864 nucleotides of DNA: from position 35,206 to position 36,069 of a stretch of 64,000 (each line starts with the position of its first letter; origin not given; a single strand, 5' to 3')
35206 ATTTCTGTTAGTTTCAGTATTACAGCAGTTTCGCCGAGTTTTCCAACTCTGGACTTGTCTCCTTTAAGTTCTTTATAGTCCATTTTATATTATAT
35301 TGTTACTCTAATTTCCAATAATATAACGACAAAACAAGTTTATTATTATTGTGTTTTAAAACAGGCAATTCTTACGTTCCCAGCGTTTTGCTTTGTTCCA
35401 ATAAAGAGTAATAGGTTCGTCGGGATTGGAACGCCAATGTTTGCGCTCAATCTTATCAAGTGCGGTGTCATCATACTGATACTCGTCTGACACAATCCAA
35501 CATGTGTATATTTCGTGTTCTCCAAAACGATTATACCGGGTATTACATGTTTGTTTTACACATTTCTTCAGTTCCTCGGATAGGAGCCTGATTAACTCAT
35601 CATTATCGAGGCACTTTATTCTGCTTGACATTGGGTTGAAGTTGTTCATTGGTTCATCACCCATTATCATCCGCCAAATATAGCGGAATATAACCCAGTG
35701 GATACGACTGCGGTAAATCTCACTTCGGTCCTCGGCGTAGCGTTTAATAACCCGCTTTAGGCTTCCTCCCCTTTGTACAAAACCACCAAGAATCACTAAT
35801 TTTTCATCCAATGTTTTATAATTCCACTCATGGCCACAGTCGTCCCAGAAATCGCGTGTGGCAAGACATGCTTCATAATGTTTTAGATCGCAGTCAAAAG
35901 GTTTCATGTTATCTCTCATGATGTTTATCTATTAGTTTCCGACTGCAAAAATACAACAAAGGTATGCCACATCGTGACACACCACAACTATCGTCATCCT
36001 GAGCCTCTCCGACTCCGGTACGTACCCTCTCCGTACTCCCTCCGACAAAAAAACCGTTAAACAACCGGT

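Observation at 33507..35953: Compact WYL-linked four-gene operon with a nuclease-fold protein, a double zinc ribbon and an unknown protein: candidate uncharacterised defence/stress module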

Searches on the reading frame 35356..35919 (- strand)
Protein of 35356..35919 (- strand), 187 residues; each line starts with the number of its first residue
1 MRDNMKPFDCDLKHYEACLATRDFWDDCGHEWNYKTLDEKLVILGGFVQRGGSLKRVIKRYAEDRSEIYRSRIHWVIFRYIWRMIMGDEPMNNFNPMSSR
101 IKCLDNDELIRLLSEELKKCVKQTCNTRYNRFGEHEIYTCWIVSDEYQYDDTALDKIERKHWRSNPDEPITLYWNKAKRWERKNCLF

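Call 3: search_protein_families(library=pfam, proteins=[window:35356-35919:-], max_evalue=1)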
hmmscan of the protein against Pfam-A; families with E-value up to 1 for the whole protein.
window:35356-35919:- (187 aa): 0 families

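Call 4: search_protein_families(library=padloc, proteins=[window:35356-35919:-], max_evalue=1)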
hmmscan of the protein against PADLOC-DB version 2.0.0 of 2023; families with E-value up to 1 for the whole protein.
window:35356-35919:- (187 aa): 0 families

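Call 5: search_protein_families(library=ncbifam, proteins=[window:35356-35919:-], max_evalue=1)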
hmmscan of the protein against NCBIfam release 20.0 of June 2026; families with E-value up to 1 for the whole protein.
window:35356-35919:- (187 aa): 1 family
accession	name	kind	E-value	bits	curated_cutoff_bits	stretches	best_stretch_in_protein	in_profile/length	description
NF033539.1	transpos_IS1380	equivalog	0.0041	15.8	180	1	42-164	16-119/419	IS1380 family transposase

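Call 9: search_protein_families(library=phrogs, proteins=[window:35356-35919:-], max_evalue=0.1)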
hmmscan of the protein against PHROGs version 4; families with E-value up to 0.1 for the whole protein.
window:35356-35919:- (187 aa): 2 families
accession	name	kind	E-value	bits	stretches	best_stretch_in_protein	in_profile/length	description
phrog_38299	-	unknown function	0.0023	19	1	50-129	19-99/143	-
phrog_20114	-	other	0.08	14.3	0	33-57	26-50/131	phosphoesterase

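Call 18: find_homologous_proteins(query=window:35356-35919:-)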
Query window:35356-35919:- (187 aa): 40 proteins with E <= 0.001 among 54 candidates.
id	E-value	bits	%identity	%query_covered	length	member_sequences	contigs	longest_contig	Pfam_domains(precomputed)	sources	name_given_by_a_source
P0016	4.7e-125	433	96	98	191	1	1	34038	-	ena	-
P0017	9.3e-122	422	94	100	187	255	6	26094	-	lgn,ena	-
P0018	2.4e-113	395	93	98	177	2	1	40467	-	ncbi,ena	-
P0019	1.7e-111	389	87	100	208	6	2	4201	-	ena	-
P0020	1.8e-104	366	81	100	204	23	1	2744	-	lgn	-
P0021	1.2e-103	363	80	100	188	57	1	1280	-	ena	-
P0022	3.9e-102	358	81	100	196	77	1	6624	-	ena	-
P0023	6.2e-102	357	80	100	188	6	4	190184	-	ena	-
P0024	1.8e-100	353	81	100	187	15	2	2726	-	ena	-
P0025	3.9e-100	352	79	100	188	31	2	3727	-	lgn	-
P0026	9.1e-100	350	80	100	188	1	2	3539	-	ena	-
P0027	1.3e-98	347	79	100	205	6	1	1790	-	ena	-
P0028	1.4e-96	340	81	100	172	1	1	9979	-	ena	-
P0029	1.4e-94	333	77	100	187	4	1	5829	-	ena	-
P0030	1.7e-94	333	74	100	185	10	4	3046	-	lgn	-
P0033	1.8e-79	284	68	100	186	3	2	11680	-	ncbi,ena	-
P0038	4.4e-69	250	61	100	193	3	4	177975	-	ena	-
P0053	9.8e-51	190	50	100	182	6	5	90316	-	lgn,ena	-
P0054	2.4e-49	186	51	99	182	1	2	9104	-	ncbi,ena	-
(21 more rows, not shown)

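Call 21: list_cluster_members(proteins=[P0018, P0033, P0054])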
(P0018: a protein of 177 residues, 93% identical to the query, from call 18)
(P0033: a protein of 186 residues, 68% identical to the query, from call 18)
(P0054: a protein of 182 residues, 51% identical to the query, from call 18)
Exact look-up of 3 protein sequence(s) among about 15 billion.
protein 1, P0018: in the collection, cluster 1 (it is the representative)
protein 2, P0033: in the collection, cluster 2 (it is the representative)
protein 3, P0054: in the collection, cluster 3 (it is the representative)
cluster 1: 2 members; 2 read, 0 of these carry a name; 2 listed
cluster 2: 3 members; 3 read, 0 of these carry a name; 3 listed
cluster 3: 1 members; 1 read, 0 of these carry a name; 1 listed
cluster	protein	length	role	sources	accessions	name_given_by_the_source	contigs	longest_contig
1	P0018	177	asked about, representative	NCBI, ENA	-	-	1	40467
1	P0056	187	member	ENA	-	-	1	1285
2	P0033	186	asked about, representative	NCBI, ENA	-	-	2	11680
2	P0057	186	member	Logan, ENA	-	-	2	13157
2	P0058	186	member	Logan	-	-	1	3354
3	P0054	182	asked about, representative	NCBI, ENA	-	-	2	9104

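Call 23: find_encoding_contigs(protein=P0053, flank=5000, max_places=5)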
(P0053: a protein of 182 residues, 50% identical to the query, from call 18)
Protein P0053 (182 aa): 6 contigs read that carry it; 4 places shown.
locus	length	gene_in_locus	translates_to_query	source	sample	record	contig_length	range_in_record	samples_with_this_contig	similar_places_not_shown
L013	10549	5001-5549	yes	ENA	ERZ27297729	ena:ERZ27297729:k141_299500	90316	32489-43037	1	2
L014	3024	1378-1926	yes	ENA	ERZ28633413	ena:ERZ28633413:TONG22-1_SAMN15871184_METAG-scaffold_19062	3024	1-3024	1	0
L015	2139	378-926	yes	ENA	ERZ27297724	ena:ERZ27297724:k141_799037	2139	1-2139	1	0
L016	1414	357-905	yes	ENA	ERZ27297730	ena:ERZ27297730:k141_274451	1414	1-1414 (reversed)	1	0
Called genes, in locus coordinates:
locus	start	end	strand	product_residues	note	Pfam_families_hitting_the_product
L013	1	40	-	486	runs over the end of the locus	PF00474:SSF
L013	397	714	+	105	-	PF00085:Thioredoxin, PF13098:Thioredoxin_2, PF13899:Thioredoxin_7 (faint), PF13905:Thioredoxin_8 (faint)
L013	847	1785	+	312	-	PF01882:DUF58, PF13519:VWA_2 (weak)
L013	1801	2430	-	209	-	PF18291:HU-HIG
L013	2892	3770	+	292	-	PF00293:NUDIX, PF19368:WHD_AraR (weak), PF21906:WHD_NrtR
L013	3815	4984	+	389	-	-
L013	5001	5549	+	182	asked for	-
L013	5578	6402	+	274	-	-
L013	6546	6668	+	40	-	-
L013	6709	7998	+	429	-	PF13173:AAA_14, PF13635:DUF4143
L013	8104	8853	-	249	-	PF08239:SH3_3 (weak), PF18348:SH3_16, PF00877:NLPC_P60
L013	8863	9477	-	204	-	PF14127:DUF4294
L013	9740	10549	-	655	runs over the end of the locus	PF13585:CHU_C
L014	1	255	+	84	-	?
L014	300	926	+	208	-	-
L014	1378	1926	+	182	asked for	-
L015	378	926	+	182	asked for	-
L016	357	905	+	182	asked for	-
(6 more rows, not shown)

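Call 24: find_encoding_contigs(protein=P0038, flank=5000, max_places=4)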
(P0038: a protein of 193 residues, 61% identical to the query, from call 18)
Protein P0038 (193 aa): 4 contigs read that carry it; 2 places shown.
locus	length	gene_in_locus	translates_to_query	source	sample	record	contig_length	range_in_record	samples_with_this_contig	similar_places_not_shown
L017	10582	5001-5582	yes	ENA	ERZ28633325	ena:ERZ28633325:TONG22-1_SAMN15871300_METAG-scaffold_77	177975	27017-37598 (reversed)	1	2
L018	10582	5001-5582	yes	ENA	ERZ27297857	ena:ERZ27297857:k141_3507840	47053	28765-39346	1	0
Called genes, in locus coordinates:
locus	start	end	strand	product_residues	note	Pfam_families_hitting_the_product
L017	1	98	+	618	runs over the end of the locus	PF01695:IstB_IS21 (faint), PF20720:nSTAND3 (weak), PF07728:AAA_5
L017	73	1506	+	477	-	PF10117:McrBC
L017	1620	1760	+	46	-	-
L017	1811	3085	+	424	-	PF14281:PDDEXK_4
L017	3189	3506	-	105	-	-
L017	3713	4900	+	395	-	PF00817:IMS, PF11799:IMS_C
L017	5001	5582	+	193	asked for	-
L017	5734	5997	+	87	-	PF24460:DUF7575 (faint), PF26783:DUF8255 (weak)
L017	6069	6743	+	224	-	-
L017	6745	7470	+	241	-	-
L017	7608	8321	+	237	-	PF14903:WG_beta_rep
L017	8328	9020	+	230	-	PF14903:WG_beta_rep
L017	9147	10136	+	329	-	PF13310:Virulence_RhuM, PF02661:Fic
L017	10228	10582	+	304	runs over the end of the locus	PF13280:WYL, PF25583:WCX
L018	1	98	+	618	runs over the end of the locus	PF01695:IstB_IS21 (faint), PF20720:nSTAND3 (weak), PF07728:AAA_5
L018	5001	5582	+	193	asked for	-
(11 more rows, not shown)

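Call 32: find_related_loci(query=A2, collection=genome_contigs, flank=10000)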
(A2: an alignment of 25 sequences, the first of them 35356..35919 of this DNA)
Query A2 (187 aa) in genome_contigs; peptide patterns used: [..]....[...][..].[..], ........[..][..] (x = any residue, [..] = any of these).
51 stretches matched a pattern; 18 encode a relative of the query (tblastn E <= 1e-3); 18 distinct loci.
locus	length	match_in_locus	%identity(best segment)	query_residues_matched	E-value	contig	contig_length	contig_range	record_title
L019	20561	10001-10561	90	1-187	1e-115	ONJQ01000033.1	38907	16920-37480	uncultured Bacteroidales bacterium isolate RUG360 genome assembly, contig: scaffold_750, whole genome shotgun sequence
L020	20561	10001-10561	88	1-187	2e-114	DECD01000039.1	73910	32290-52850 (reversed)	MAG TPA_asm: Bacteroidales bacterium UBA2939 UBA2939_contig_998, whole genome shotgun sequence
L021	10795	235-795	85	1-187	4e-109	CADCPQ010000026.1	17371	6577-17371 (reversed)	MAG: uncultured Bacteroidetes bacterium isolate RUG14866 genome assembly, contig: RUG14866_asm_26, whole genome shotgun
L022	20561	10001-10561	83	1-187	1e-105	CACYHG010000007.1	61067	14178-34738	MAG: uncultured Bacteroidetes bacterium isolate RUG11939 genome assembly, contig: RUG11939_asm_7, whole genome shotgun s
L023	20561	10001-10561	86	1-187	2e-104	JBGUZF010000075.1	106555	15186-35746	MAG: Bacteroidales bacterium isolate ruminal_MAG_460 ruminal_MAG_460_contig_0075, whole genome shotgun sequence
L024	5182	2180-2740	81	1-187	3e-102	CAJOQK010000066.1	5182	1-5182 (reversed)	uncultured Bacteroidales bacterium isolate Rumen_Coassembly_mag_741 genome assembly, contig: k87_11649802, whole genome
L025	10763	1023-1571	69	1-187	3e-83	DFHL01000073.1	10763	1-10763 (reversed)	MAG TPA_asm: Bacteroidales bacterium UBA3724 UBA3724_contig_20714, whole genome shotgun sequence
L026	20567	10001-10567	62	1-187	1e-70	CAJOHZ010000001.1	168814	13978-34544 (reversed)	uncultured Bacteroidales bacterium isolate Red_deer_4_mag_203 genome assembly, contig: scaffold_52, whole genome shotgun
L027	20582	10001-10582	59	1-187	3e-64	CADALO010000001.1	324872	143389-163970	MAG: uncultured Bacteroidetes bacterium isolate RUG13410 genome assembly, contig: RUG13410_asm_1, whole genome shotgun s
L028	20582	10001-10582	58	1-187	2e-63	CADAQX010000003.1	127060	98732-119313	MAG: uncultured Bacteroidetes bacterium isolate RUG13549 genome assembly, contig: RUG13549_asm_3, whole genome shotgun s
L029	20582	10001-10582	58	1-187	2e-63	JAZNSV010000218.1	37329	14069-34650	MAG: Bacteroidales bacterium isolate T1900044806_TS20190272.MAGScoT_cleanbin_000011 SGB_2756_k141_1790268, whole genome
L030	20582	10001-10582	57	1-187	3e-62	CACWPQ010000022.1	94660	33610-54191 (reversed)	MAG: uncultured Bacteroidetes bacterium isolate RUG10805 genome assembly, contig: RUG10805_asm_22, whole genome shotgun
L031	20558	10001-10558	60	8-187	3e-62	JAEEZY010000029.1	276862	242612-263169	MAG: Bacteroidales bacterium isolate Tb.RUG.96 k141_8838792_flag=0_multi=38.0010_len=276862, whole genome shotgun sequen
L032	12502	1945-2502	60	8-187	1e-61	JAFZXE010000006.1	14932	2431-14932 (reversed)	MAG: Bacteroidales bacterium isolate RGIG8179 Water_buffalos_Rumen-3__c239789, whole genome shotgun sequence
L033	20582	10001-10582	55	1-187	6e-58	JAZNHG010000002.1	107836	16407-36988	MAG: Bacteroidales bacterium isolate T1900044695_TS20190161.MAGScoT_cleanbin_000001 SGB_1770_k141_1617120, whole genome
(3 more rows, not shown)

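Call 36: predict_structure(alignment_id=A2)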
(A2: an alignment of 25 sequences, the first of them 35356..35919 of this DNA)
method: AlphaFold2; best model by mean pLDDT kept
length: 187 residues; sequences in the alignment: 25
mean_pLDDT: 85.2   pTM: 0.84
mean pLDDT of the five models: 85.2, 84.8, 84.7, 83.5, 83.4
residues with pLDDT >= 90: 87; 70-90: 78; 50-70: 16; < 50: 6
segments of 3 or more residues with pLDDT < 50: 1-3, 29-31
pLDDT, mean of each block of 10 residues (from residue 1): 54 87 69 76 93 92 80 88 92 85 94 96 88 88 91 96 94 88 64
secondary structure, 60 per line:
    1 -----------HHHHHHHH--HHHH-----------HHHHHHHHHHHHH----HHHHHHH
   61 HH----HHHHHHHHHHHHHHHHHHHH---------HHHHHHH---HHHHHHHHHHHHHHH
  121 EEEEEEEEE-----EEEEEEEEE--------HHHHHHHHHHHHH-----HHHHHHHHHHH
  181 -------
elements in order: H12-19 H22-25 H37-49 H54-62 H67-86 H96-102 H106-120 E121-129 E135-143 H152-164 H170-180

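Call 40: fold_search(model_id=the predicted structure, library=pdb)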
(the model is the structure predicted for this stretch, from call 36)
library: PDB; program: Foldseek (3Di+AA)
matches with E <= 10: 319; with E <= 0.001: 0
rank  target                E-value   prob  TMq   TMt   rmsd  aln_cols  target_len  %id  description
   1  4axe                  5.5e-01  0.07  0.14  0.09  18.5       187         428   11  Inositol 1,3,4,5,6-pentakisphosphate 2-kinase in complex with ADP (released 2012-07-04)
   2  4k1p_D                5.8e-01  0.08  0.13  0.08  17.1       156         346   10  Structure of the NheA component of the Nhe toxin from Bacillus cereus (released 2013-09-18)
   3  8clk_D                5.8e-01  0.07  0.15  0.08  17.2       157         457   11  TFIIIC TauA complex (released 2023-06-21)
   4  5gpy_A                8.2e-01  0.13  0.15  0.16  13.6       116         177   12  Crystal structure of the human TFIIE complex (released 2016-11-02)
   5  7oq4_K                1.1e+00  0.14  0.14  0.25  13.7        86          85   21  Cryo-EM structure of the ATV RNAP Inhibitory Protein (RIP) bound to the DNA-binding channel of the host's RNA polymera (released 2021-08-25)
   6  8p7x_r                1.2e+00  0.08  0.13  0.15  18.7       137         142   12  Mycoplasma pneumoniae 70S ribosome in chloramphenicol-treated cells (released 2024-11-20)
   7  6x1j_A                1.5e+00  0.08  0.15  0.13  14.5       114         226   15  The homing endonuclease I-WcaI bound to its DNA recognition sequence (released 2021-05-26)
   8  4zzl_A                1.5e+00  0.06  0.13  0.16  15.3       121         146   12  MexR R21W derepressor mutant causing multidrug resistance in P. aeruginosa by mexAB-oprM efflux pump expression (released 2016-07-27)
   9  4axd                  1.7e+00  0.03  0.12  0.08  18.1       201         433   11  Inositol 1,3,4,5,6-pentakisphosphate 2-kinase in complex with AMPPNP (released 2012-07-04)
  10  7nvs_W                1.8e+00  0.23  0.17  0.17   8.9        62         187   14  RNA polymerase II core pre-initiation complex with closed promoter DNA in proximal position (released 2021-05-05)
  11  8cli_A                1.8e+00  0.10  0.15  0.07  21.8       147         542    8  TFIIIC TauB-DNA monomer (released 2023-06-21)
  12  7o4l_W                1.9e+00  0.12  0.19  0.13  12.8       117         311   15  Yeast TFIIH in the expanded state within the pre-initiation complex (released 2021-06-16)
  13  6gef_B                1.9e+00  0.06  0.15  0.09  21.4       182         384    8  X-ray structure of the Yersinia pseudotuberculosis ATPase DotB (released 2018-05-30)
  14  5gpk_A                1.9e+00  0.05  0.15  0.14  15.8       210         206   10  Crystal structure of Ccp1 mutant (released 2016-11-30)
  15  7ood_r                2.0e+00  0.08  0.13  0.16  14.0       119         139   10  Mycoplasma pneumoniae 50S subunit of ribosomes in chloramphenicol-treated cells (released 2022-05-25)
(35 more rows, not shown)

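Call 55: search_protein_representatives(alignment_id=A2)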
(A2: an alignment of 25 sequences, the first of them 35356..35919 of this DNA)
Query: 25 sequences, 187 profile positions. Proteins with E-value up to 0.001 (for the whole library): 85; up to 1e-10: 46; up to 1e-30: 13. The best 85 are listed.
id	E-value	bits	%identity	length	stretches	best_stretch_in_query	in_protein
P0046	5.9e-82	290.0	-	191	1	1-187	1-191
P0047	2.3e-51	190.2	-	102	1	1-102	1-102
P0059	1.4e-50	187.7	-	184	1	1-182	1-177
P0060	6.5e-46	172.4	-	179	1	6-183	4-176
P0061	1.1e-45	171.7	-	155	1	36-187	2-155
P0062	4.0e-44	166.6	-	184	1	4-182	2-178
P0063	3.0e-43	163.7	-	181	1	8-183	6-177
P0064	6.9e-43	162.6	-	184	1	5-184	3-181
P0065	1.8e-42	161.2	-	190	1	4-178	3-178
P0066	1.8e-41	158.0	-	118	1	1-95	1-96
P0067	5.9e-41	156.3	-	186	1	4-185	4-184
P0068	5.2e-39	149.9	-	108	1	86-187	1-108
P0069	3.2e-37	144.1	-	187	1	4-187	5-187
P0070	1.4e-30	122.4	-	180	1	4-119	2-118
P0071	2.0e-30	121.9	-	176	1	8-182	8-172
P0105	7.9e-10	54.8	-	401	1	14-124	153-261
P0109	4.1e-09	52.4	-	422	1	24-131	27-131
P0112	1.4e-08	50.7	-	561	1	14-124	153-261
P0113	3.1e-08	49.6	-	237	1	14-137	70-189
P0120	2.9e-07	46.4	-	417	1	12-136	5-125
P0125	3.4e-06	42.9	-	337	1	16-129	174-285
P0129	5.5e-05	39.0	-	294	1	17-126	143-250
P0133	3.3e-04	36.4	-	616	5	15-64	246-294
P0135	4.4e-04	36.0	-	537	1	21-154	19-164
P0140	7.5e-04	35.3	-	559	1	21-126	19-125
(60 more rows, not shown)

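Call 56: fold_search(model_id=the predicted structure, library=viral)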
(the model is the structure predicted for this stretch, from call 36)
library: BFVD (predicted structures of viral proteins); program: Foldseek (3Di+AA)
matches with E <= 10: 835; with E <= 0.001: 0
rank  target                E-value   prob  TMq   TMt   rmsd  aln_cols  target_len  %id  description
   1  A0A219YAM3            1.3e-01  0.14  0.16  0.12  16.5       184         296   14  (no name in the UniProt tables at hand)
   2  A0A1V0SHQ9            1.5e-01  0.12  0.15  0.13  22.6       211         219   13  Uncharacterized protein [Klosneuvirus KNV1]
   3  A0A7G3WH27            1.7e-01  0.28  0.17  0.13  15.8       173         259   10  Uncharacterized protein [Arthronema virus TR020]
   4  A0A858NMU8            1.9e-01  0.18  0.17  0.12  12.8       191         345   10  (no name in the UniProt tables at hand)
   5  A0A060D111            1.9e-01  0.11  0.13  0.13  21.9       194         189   13  Non-structural polyprotein (Fragment) [Red fox fecal amdovirus]
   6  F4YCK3                2.4e-01  0.15  0.15  0.18  15.3       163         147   11  (no name in the UniProt tables at hand)
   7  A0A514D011            2.8e-01  0.12  0.16  0.12  23.9       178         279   10  (no name in the UniProt tables at hand)
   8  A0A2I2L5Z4            2.8e-01  0.08  0.14  0.13  18.5       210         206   13  Uncharacterized protein [Orpheovirus IHUMI-LCC2]
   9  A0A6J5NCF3            2.9e-01  0.16  0.11  0.15  13.9        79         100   19  Uncharacterized protein [uncultured Caudovirales phage]
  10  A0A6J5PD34            2.9e-01  0.13  0.20  0.19  18.5       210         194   14  Terminase small subunit [uncultured Caudovirales phage]
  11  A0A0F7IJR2            3.1e-01  0.13  0.18  0.17  23.6       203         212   15  Terminase small subunit [Polaribacter phage P12002L]
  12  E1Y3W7                3.2e-01  0.47  0.24  0.31  10.2       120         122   12  Uncharacterized protein [Pantoea phage LIMElight]
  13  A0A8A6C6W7            3.4e-01  0.18  0.18  0.17  15.2       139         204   12  (no name in the UniProt tables at hand)
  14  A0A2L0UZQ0            3.4e-01  0.12  0.16  0.15  23.6       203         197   11  Phage protein [Agrobacterium phage Atu_ph07]
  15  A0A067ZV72            3.4e-01  0.11  0.16  0.08  24.7       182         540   12  (no name in the UniProt tables at hand)
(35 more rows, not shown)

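Call 57: search_protein_families(library=pfam, proteins=[P0105, P0109, P0112, P0120, P0125, P0129, P0133, P0135, P0140, P0113], max_evalue=0.01)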
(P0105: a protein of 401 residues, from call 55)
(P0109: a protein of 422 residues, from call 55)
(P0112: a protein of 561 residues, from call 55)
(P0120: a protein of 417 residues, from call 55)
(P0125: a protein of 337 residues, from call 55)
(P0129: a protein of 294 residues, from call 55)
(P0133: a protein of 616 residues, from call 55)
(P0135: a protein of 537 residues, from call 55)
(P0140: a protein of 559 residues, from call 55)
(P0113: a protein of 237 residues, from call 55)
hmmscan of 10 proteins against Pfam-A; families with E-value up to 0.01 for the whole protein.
P0105 (401 aa): 0 families

P0109 (422 aa): 0 families

P0112 (561 aa): 0 families

P0120 (417 aa): 0 families

P0125 (337 aa): 0 families

P0129 (294 aa): 0 families

P0133 (616 aa): 3 families
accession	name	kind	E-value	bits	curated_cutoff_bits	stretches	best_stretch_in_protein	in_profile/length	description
PF17164.10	DUF5122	-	1.7e-82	271.8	27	6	48-83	1-36/36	Domain of unknown function (DUF5122) beta-propeller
PF13964.12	Kelch_6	-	0.00035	20.9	25.3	0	42-74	4-34/50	Kelch motif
PF13986.11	DUF4224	-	0.003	17.9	22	0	38-56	23-41/45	Domain of unknown function (DUF4224)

P0135 (537 aa): 0 families

P0140 (559 aa): 0 families

P0113 (237 aa): 1 family
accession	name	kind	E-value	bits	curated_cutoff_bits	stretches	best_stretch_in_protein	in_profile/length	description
PF12163.13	HobA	-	0.0049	16.9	27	0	53-99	116-162/180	DNA replication regulator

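Call 69: search_dna_similar(query=window:35356-35919:-, collection=phages, mode=protein, max_evalue=0.001, max_rows=10)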
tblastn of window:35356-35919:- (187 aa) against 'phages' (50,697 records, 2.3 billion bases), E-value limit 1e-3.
No match.
